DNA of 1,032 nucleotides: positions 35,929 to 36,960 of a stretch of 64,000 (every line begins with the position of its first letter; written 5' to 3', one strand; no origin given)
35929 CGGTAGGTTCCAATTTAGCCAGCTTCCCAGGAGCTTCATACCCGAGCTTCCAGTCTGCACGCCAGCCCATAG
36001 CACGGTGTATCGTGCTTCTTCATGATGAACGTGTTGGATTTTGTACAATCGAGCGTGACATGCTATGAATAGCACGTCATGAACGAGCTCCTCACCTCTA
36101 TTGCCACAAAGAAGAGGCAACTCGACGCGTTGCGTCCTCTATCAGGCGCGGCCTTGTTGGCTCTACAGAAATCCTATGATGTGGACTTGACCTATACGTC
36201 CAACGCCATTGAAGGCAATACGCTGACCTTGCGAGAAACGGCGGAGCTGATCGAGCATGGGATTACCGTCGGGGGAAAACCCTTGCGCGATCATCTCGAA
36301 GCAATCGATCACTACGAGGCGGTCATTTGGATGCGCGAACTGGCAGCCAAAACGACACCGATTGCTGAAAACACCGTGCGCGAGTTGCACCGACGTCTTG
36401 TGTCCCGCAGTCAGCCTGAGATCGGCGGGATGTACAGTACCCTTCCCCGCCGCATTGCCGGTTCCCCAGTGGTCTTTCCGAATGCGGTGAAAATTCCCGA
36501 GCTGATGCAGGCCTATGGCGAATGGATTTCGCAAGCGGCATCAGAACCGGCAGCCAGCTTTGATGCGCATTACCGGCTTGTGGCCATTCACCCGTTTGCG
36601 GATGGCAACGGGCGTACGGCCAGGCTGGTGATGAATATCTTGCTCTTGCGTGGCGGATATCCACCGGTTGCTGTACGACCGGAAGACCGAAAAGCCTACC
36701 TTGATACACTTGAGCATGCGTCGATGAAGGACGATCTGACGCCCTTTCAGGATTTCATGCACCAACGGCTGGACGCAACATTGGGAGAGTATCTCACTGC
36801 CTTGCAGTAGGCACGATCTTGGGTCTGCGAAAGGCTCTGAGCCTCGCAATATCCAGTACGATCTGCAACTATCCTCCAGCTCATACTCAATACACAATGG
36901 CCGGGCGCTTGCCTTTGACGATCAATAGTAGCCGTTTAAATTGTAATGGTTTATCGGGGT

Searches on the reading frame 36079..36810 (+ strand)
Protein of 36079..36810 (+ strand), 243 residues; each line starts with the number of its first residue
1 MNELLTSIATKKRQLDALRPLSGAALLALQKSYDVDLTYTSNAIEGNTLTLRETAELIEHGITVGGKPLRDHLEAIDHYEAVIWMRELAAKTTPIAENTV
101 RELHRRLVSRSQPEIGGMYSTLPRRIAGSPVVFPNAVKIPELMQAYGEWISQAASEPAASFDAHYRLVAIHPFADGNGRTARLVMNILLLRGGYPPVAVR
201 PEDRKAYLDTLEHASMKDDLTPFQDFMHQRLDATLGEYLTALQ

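Call 3: search_protein_families(library=pfam, proteins=[window:36079-36810:+], max_evalue=1)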
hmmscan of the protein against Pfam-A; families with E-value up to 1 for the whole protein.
window:36079-36810:+ (243 aa): 2 families
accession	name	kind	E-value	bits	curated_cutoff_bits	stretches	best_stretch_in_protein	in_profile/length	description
PF02661.23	Fic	-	4.4e-17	63.1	24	1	95-189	2-93/93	Fic/DOC family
PF11836.14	Phage_TAC_11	-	0.0012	19.3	27.8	1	21-97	17-87/96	Phage tail tube protein, GTA-gp10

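Call 4: search_protein_families(library=ncbifam, proteins=[window:36079-36810:+], max_evalue=1)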
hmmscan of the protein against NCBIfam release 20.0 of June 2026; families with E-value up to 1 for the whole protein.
window:36079-36810:+ (243 aa): 8 families
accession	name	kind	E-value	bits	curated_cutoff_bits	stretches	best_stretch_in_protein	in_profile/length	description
TIGR02613.1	mob_myst_B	hypoth_equivalog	2.3e-14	53.7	124.4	1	56-226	11-184/186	mobile mystery protein B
NF041381.1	XopAC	subfamily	3.4e-12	45.8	450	1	89-204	298-425/451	XopAC/AvrAC family type III secretion system effector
NF046030.1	ProtAdlyltaseSoFic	equivalog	2.5e-07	30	550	1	163-190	185-211/361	protein adenylyltransferase Fic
TIGR01550.1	DOC_P1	subfamily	1.4e-05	25.2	38.65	1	164-194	59-89/122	type II toxin-antitoxin system death-on-curing family toxin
NF046029.1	ProtAdlyltaseNmFic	equivalog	0.00026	20.7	230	1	169-218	95-144/177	protein adenylyltransferase Fic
NF043028.1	T4SS_AnkX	equivalog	0.0038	15.4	1400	1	169-198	223-253/938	Dot/Icm T4SS effector AnkN/AnkX/LegA8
NF045983.1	ProtAdnltaseVbhT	equivalog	0.027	13.6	800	1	167-194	131-158/419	type II toxin-antitoxin system protein adenylyltransferase VbhT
NF010653.0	PRK14052.1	equivalog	0.037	13.2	364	1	167-202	344-380/387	VopS family T3SS effector adenosine monophosphate-protein transferase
